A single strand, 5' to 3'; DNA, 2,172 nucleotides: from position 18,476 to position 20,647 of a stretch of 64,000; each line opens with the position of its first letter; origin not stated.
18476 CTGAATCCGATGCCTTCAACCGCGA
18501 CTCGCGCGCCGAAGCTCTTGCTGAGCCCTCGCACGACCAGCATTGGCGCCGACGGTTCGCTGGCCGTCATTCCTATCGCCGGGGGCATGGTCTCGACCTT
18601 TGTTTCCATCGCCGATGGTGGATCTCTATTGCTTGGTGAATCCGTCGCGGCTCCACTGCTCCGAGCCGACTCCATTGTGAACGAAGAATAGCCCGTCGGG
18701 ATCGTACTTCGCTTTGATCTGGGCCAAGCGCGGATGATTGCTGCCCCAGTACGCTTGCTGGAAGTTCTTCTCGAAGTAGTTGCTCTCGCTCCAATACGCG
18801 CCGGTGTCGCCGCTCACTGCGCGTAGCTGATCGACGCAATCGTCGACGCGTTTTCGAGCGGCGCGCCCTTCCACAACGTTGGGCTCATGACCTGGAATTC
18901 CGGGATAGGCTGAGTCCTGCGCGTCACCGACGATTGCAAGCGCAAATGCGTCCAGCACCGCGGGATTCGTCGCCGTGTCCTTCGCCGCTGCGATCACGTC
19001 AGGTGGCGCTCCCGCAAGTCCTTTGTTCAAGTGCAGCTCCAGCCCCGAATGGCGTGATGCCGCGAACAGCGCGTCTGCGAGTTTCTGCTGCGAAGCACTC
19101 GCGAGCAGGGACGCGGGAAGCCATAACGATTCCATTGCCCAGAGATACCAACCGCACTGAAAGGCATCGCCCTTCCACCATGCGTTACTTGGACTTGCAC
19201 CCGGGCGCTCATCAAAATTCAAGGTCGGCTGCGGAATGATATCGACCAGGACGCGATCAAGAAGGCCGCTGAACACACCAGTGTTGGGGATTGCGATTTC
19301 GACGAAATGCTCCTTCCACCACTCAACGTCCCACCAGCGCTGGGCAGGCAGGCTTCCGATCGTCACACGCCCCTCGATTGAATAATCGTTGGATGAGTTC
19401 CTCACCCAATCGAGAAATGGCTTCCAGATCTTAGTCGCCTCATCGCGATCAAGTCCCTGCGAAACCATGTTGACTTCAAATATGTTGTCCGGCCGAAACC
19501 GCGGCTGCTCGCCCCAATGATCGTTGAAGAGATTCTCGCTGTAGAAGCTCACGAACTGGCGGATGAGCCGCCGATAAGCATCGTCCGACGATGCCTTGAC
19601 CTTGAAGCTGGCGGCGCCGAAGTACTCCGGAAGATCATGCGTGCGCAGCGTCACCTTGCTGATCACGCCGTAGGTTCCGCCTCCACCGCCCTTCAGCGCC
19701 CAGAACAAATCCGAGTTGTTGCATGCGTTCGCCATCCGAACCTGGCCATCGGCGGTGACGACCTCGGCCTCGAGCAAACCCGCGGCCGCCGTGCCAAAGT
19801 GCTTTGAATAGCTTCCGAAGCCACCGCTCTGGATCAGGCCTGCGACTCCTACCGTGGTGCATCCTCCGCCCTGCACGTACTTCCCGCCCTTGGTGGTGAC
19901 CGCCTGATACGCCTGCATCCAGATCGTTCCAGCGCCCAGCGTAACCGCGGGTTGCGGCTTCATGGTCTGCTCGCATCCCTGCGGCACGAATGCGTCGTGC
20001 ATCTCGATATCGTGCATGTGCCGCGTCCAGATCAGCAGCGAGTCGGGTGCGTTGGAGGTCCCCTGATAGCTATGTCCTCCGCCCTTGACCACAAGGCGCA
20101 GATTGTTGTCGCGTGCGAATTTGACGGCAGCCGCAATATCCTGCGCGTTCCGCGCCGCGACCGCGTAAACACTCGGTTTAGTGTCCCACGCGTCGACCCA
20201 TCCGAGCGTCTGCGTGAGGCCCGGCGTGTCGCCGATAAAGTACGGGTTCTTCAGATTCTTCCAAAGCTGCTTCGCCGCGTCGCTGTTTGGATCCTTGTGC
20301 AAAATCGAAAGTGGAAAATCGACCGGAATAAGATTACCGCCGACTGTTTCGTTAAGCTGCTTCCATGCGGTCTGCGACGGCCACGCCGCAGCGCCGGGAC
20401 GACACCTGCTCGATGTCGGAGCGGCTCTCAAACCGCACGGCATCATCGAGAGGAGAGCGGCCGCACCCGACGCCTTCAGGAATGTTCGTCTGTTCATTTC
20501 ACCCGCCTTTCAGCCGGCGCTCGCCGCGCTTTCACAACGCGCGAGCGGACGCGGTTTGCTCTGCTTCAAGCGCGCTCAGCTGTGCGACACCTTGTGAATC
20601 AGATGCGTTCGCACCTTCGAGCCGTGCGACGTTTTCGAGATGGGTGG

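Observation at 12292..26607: TetR-associated 13.5-kb minus-strand accessory cluster: amidohydrolase, two redox enzymes, GPH symporter, duplicated Tat-secreted FAD oxidases flanking an ABC-2 exporter, serine hydrolase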

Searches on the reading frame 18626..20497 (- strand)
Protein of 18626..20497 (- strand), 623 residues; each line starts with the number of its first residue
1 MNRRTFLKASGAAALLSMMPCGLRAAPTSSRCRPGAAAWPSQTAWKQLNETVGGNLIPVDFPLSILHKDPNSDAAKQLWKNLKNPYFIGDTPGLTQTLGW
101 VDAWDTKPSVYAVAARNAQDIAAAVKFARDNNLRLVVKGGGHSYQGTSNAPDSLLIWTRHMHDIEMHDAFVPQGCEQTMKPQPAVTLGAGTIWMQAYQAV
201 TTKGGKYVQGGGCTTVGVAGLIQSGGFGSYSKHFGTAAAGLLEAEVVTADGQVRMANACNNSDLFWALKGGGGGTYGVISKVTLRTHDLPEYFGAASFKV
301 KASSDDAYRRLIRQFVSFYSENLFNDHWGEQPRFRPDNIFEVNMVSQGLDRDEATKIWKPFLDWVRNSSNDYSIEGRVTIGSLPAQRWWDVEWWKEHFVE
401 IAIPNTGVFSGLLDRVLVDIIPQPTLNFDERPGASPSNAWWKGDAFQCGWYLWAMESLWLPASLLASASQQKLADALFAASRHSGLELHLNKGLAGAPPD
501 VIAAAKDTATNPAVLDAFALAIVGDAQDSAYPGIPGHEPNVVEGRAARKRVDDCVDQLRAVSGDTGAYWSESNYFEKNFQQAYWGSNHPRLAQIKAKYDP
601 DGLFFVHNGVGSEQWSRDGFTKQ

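Call 4: search_protein_families(library=pfam, proteins=[window:18626-20497:-], max_evalue=0.001)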
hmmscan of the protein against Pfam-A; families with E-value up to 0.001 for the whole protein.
window:18626-20497:- (623 aa): 3 families
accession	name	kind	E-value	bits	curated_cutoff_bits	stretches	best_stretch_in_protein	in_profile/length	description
PF01565.28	FAD_binding_4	-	6.2e-21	75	26.4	1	112-254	4-136/139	FAD binding domain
PF08031.17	BBE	-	2e-11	44.1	20.6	1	571-610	5-44/45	Berberine and berberine like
PF10518.14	TAT_signal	-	0.00021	21.5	22.7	1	1-16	2-17/21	TAT (twin-arginine translocation) pathway signal sequence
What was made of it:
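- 18626..20497 (-): Oxidase A: Tat-exported BBE-like/VAO-type flavoprotein oxidase of the MtVAO615 clade. Pfam FAD_binding_4 + BBE, plus TAT_signal at 21.5 bits (call 4).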

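Call 5: search_protein_families(library=ncbifam, proteins=[window:18626-20497:-], max_evalue=0.001)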
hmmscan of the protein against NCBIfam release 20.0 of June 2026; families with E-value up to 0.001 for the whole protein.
window:18626-20497:- (623 aa): 6 families
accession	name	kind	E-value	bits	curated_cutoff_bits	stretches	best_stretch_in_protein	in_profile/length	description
NF041226.1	BagK_FevA1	equivalog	9.5e-27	93.5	800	1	76-298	8-215/453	bagremycin/ferroverdin biosynthesis FAD-dependent oxygenase BagK/FevA1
NF041227.1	BagG_FevA2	exception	1e-23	83.7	850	1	105-303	43-224/455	bagremycin/ferroverdin biosynthesis FAD-dependent oxygenase BagG/FevA2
TIGR01678.1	FAD_lactone_ox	subfamily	2.1e-11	43.4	396.8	1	100-286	7-178/438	sugar 1,4-lactone oxidase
TIGR00387.1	glcD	equivalog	3.7e-08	32.6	567.9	1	113-293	2-177/413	glycolate oxidase subunit GlcD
TIGR01679.1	bact_FAD_ox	subfamily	1.1e-05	24.5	292.25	1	106-287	10-173/419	FAD-linked oxidoreductase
NF053785.1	DcplphribOxDprE1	equivalog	3.1e-05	23.4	500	1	99-288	7-182/449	decaprenylphosphoryl-beta-D-ribose oxidase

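Call 6: find_encoding_contigs(protein=window:18626-20497:-, flank=10000, max_places=6)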
Protein window:18626-20497:- (623 aa): no gene with exactly this product is on record in the collection.

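Call 8: find_homologous_proteins(query=window:18626-20497:-)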
Query window:18626-20497:- (623 aa): 8000 proteins with E <= 0.001 among 8000 candidates; the best 120 are listed.
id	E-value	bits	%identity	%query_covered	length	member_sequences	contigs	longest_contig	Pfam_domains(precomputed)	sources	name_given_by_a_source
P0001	0.0e+0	1466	100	100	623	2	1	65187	PF08031.18,PF01565.29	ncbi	-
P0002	0.0e+0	1326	89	100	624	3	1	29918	PF08031.18,PF01565.29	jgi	jgi:FAD/FMN-containing dehydrogenase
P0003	0.0e+0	1295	88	100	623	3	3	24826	PF08031.18,PF01565.29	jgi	jgi:FAD/FMN-containing dehydrogenase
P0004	0.0e+0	1280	86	100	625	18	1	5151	PF08031.18,PF01565.29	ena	-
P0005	0.0e+0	1268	88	97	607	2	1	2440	PF08031.18,PF01565.29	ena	-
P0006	0.0e+0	1253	86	97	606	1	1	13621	PF08031.18,PF01565.29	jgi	jgi:FAD/FMN-containing dehydrogenase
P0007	0.0e+0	1253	85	100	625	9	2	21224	PF08031.18,PF01565.29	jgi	jgi:FAD/FMN-containing dehydrogenase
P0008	0.0e+0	1209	84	97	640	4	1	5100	PF08031.18,PF01565.29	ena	-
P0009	0.0e+0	1134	76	100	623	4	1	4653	PF08031.18,PF01565.29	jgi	jgi:FAD/FMN-containing dehydrogenase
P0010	0.0e+0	1117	76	100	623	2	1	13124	PF08031.18,PF01565.29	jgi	jgi:FAD/FMN-containing dehydrogenase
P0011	0.0e+0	1116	76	100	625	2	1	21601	PF08031.18,PF01565.29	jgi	-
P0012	0.0e+0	1110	76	100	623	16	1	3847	PF08031.18,PF01565.29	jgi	jgi:FAD/FMN-containing dehydrogenase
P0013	0.0e+0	1108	75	100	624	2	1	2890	PF08031.18,PF01565.29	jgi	-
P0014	0.0e+0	1106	75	98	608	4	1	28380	PF08031.18,PF01565.29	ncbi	-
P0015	0.0e+0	1104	75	100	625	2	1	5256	PF08031.18,PF01565.29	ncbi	ncbi:MAG: FAD-dependent oxidoreductase [Terriglobales bacterium]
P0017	0.0e+0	1100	74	100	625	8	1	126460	PF08031.18,PF01565.29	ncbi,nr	ncbi:MAG TPA: FAD-binding oxidoreductase [Candidatus Binataceae bacterium]|nr:FAD-binding oxidoreduc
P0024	0.0e+0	1090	74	100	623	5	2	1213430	PF08031.18,PF01565.29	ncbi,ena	-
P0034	0.0e+0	1079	74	100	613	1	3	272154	PF08031.18,PF01565.29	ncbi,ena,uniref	ncbi:FAD-binding protein [Candidatus Binatus sp.]|uniref:FAD-dependent oxidoreductase n=1 Tax=Candid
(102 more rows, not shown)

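Call 9: find_encoding_contigs(protein=P0001, flank=10000, max_places=3)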
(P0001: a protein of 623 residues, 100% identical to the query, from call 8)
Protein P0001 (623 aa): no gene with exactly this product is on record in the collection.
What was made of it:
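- Tried and rejected: Exact-sequence look-ups of window proteins returned nothing (calls 6, 9).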

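Call 10: find_encoding_contigs(protein=P0002, flank=10000, max_places=3)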
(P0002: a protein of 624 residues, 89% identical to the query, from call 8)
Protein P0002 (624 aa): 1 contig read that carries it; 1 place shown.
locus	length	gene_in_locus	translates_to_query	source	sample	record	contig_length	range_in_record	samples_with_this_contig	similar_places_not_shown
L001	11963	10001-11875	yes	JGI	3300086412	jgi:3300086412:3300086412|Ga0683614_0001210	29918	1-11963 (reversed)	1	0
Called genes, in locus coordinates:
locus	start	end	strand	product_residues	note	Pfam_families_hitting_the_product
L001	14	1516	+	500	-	PF00083:Sugar_tr, PF07690:MFS_1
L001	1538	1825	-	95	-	-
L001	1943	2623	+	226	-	PF02475:TRM5-TYW2_MTfase (weak), PF05050:Methyltransf_21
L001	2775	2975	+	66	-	-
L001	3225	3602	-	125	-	-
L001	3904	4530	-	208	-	PF00440:TetR_N, PF17932:TetR_C_24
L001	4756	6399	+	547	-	PF07969:Amidohydro_3, PF01979:Amidohydro_1 (weak), PF07969:Amidohydro_3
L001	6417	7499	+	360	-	PF01073:3Beta_HSD, PF01370:Epimerase, PF05368:NmrA, PF16363:GDP_Man_Dehyd, PF07993:NAD_binding_4 (faint), PF13460:NAD_binding_10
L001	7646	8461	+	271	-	PF00106:adh_short, PF13561:adh_short_C2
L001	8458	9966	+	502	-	PF07690:MFS_1, PF13347:MFS_2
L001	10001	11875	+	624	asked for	PF01565:FAD_binding_4, PF08031:BBE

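Call 11: find_encoding_contigs(protein=P0017, flank=10000, max_places=2)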
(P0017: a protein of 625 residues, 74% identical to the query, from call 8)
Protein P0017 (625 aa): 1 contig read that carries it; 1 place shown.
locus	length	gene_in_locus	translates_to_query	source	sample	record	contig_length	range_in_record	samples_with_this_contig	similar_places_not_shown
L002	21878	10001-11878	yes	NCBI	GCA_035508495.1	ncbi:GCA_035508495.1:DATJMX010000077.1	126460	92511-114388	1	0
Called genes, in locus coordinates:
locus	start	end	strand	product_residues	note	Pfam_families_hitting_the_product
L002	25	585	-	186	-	PF00210:Ferritin (weak)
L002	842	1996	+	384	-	PF14520:HHH_5 (faint), PF02481:DNA_processg_A, PF18306:LDcluster4 (faint), PF17782:WHD_DprA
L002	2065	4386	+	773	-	PF01751:Toprim, PF01131:Topoisom_bac, PF01396:Zn_ribbon_Top1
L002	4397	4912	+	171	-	-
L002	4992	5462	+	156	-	-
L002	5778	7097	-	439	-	PF04542:Sigma70_r2, PF08281:Sigma70_r4_2 (weak), PF20239:DUF6596, PF13176:TPR_7 (faint)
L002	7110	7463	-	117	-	PF03795:YCII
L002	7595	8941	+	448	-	PF01134:GIDA, PF01266:DAO (weak), PF07992:Pyr_redox_2 (faint), PF13450:NAD_binding_8 (weak)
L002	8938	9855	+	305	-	PF02541:Ppx-GppA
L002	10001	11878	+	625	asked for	PF01565:FAD_binding_4, PF08031:BBE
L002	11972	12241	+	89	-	PF00216:Bac_DNA_binding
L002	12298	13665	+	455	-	-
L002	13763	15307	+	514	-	-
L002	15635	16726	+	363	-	PF08240:ADH_N, PF16912:Glu_dehyd_C (weak), PF00107:ADH_zinc_N, PF13602:ADH_zinc_N_2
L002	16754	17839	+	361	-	PF08240:ADH_N, PF16912:Glu_dehyd_C, PF00107:ADH_zinc_N, PF13602:ADH_zinc_N_2 (weak)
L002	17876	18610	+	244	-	PF12697:Abhydrolase_6 (weak), PF00561:Abhydrolase_1, PF12146:Hydrolase_4 (weak)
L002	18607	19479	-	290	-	PF00701:DHDPS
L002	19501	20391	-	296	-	PF01678:DAP_epimerase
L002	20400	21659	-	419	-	PF00278:Orn_DAP_Arg_deC, PF01168:Ala_racemase_N, PF02784:Orn_Arg_deC_N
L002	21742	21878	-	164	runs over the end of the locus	-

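Call 12: find_encoding_contigs(protein=P0024, flank=10000, max_places=2)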
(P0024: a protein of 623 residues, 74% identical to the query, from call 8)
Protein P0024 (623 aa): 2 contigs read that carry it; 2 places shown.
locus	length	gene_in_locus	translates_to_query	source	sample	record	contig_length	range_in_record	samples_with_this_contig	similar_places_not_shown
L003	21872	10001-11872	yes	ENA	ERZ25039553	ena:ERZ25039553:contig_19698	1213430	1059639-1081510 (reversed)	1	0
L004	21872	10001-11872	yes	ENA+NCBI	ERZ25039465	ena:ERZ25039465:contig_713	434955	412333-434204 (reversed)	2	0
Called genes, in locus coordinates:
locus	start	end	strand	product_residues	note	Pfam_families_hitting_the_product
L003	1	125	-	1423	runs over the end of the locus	PF04997:RNA_pol_Rpb1_1, PF00623:RNA_pol_Rpb1_2, PF04983:RNA_pol_Rpb1_3, PF05000:RNA_pol_Rpb1_4, PF04998:RNA_pol_Rpb1_5, PF01551:Peptidase_M23 (faint), PF21668:RPOC_hybrid (faint)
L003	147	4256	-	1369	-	PF04563:RNA_pol_Rpb2_1, PF04561:RNA_pol_Rpb2_2, PF04565:RNA_pol_Rpb2_3, PF10385:RNA_pol_Rpb2_45, PF00562:RNA_pol_Rpb2_6, PF04560:RNA_pol_Rpb2_7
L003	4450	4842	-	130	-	PF16320:Ribosomal_L12_N, PF00542:Ribosomal_L12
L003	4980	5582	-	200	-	PF00466:Ribosomal_L10, PF27436:RL10_C (faint)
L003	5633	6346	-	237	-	PF00687:Ribosomal_L1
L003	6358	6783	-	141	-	PF03946:Ribosomal_L11_N, PF00298:Ribosomal_L11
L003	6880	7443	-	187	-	PF02357:NusG, PF00467:KOW (weak)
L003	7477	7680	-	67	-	PF00584:SecE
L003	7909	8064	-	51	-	PF00471:Ribosomal_L33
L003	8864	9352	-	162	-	-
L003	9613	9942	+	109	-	-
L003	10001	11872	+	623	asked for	PF01565:FAD_binding_4, PF08031:BBE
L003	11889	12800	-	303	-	PF08032:SpoU_sub_bind, PF00588:SpoU_methylase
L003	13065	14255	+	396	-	PF03739:LptF_LptG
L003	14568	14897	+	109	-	PF03739:LptF_LptG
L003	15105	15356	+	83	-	PF03739:LptF_LptG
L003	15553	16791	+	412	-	PF02771:Acyl-CoA_dh_N, PF02770:Acyl-CoA_dh_M, PF00441:Acyl-CoA_dh_1, PF08028:Acyl-CoA_dh_2 (weak)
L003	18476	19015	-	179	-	PF12844:HTH_19 (faint), PF13560:HTH_31, PF01381:HTH_3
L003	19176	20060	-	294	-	PF00075:RNase_H, PF13456:RVT_3 (weak)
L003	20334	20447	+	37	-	-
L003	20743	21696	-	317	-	PF04055:Radical_SAM, PF06463:Mob_synth_C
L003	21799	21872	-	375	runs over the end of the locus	PF05048:NosD, PF13229:Beta_helix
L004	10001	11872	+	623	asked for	PF01565:FAD_binding_4, PF08031:BBE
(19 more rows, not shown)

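Call 13: find_encoding_contigs(protein=P0034, flank=10000, max_places=2)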
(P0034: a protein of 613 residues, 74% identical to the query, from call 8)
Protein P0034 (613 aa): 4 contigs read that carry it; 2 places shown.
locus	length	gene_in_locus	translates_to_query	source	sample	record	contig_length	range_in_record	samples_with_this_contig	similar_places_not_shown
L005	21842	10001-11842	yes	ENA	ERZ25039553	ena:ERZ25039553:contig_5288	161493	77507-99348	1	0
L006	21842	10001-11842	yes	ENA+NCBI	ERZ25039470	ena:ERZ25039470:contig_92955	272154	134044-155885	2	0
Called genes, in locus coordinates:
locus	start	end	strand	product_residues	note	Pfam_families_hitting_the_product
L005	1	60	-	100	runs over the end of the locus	-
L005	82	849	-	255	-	PF00588:SpoU_methylase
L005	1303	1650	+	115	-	-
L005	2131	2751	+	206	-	PF00903:Glyoxalase, PF13468:Glyoxalase_3 (weak), PF13669:Glyoxalase_4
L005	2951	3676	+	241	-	PF00702:Hydrolase, PF13419:HAD_2, PF13242:Hydrolase_like (weak)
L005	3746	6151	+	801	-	PF13432:TPR_16 (faint), PF13428:TPR_14 (faint), PF23914:TPR_CcmH_CycH (weak), PF14559:TPR_19 (weak)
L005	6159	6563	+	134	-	PF00903:Glyoxalase, PF13468:Glyoxalase_3, PF13669:Glyoxalase_4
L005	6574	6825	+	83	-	PF09723:Zn_ribbon_8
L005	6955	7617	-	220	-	PF00440:TetR_N, PF17932:TetR_C_24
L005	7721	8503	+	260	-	PF00106:adh_short, PF13561:adh_short_C2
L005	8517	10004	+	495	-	PF07690:MFS_1 (weak), PF13347:MFS_2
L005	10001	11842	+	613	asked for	PF01565:FAD_binding_4, PF08031:BBE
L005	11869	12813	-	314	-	PF00685:Sulfotransfer_1, PF13469:Sulfotransfer_3 (faint)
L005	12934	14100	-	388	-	PF01546:Peptidase_M20, PF07687:M20_dimer (weak)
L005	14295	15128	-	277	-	-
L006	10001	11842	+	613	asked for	PF01565:FAD_binding_4, PF08031:BBE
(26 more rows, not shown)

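Call 17: search_solved_structures(query=window:18626-20497:-, max_evalue=0.001, show_alignments=1)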
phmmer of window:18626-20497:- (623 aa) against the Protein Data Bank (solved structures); distinct sequences matched with E-value up to 0.001: 74 (the best 60 are shown).
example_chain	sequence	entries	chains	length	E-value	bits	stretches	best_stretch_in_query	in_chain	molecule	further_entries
6f72_A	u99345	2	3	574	2e-55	191.7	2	28-367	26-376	MtVAO615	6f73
6f74_A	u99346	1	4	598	6.4e-31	110.7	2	29-288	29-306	Alcohol oxidase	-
6fye_A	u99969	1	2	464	3.5e-24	88.5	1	100-289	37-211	Putative FAD-dependent oxygenase EncM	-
6fyd_A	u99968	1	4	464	7.6e-24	87.4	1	100-289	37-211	Putative FAD-dependent oxygenase EncM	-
6fyg_A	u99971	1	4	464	2e-23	86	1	100-289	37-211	Putative FAD-dependent oxygenase EncM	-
6fyf_A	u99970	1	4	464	2.1e-23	85.9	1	100-289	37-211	Putative FAD-dependent oxygenase EncM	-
3w8w_A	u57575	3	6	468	2.2e-23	85.8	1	100-289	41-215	Putative FAD-dependent oxygenase EncM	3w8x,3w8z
4xlo_A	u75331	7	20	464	2.3e-23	85.8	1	100-289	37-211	FAD-dependent oxygenase EncM | Putative FAD-dependent oxygenase EncM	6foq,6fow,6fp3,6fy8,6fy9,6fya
6fyb_A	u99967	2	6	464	4.4e-23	84.8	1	100-289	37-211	Putative FAD-dependent oxygenase EncM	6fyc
9vn8_A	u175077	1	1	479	4.7e-23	84.7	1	110-305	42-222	Reticuline oxidase-like protein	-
9p1o_A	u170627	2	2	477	3e-21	78.8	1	98-288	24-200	FAD-binding oxidoreductase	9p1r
3vte_A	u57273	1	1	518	4.3e-21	78.3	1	90-291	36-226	Tetrahydrocannabinolic acid synthase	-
29vy_A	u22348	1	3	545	4.8e-21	78.1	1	89-291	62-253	Tetrahydrocannabinolic acid synthase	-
6eo4_A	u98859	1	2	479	3.5e-20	75.2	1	108-301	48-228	PpBBE-like 1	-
6eo5_A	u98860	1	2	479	3.5e-20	75.2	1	108-301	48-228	PpBBE-like 1 D396N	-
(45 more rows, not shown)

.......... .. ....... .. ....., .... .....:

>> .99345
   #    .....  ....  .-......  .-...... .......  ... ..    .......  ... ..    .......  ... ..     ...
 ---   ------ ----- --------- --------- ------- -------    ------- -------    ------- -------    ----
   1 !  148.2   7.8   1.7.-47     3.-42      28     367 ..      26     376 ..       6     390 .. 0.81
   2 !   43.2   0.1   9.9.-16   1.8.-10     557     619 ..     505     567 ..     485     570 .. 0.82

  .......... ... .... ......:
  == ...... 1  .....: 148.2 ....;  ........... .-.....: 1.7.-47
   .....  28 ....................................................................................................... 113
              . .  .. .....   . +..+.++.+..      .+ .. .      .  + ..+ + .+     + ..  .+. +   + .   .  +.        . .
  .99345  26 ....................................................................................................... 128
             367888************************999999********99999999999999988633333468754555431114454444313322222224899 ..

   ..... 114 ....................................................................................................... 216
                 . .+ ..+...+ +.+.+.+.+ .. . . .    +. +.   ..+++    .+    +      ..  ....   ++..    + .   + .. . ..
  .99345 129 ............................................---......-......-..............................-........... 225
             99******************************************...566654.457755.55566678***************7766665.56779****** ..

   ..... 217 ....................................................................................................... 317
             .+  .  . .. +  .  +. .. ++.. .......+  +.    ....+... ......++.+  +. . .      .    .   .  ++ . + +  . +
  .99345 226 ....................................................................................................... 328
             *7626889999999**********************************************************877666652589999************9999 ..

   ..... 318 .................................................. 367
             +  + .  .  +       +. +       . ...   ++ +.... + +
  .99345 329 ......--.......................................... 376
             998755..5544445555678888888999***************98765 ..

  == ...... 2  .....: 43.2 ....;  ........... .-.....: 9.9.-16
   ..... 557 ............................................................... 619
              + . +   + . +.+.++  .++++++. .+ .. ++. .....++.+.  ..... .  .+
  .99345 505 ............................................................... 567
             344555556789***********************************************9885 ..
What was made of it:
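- Closest known: AknOx. Same: A neighbouring ABC-2 exporter is a plausible supplier (call 17; established knowledge).
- Many BBE-like enzymes are oligosaccharide, chito-oligosaccharide or N-acetylhexosamine oxidases (PDB list, call 17). BBE-like relatives include AknOx, TamL, GilR and the mitomycin radical oxidase resistance protein (call 17).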
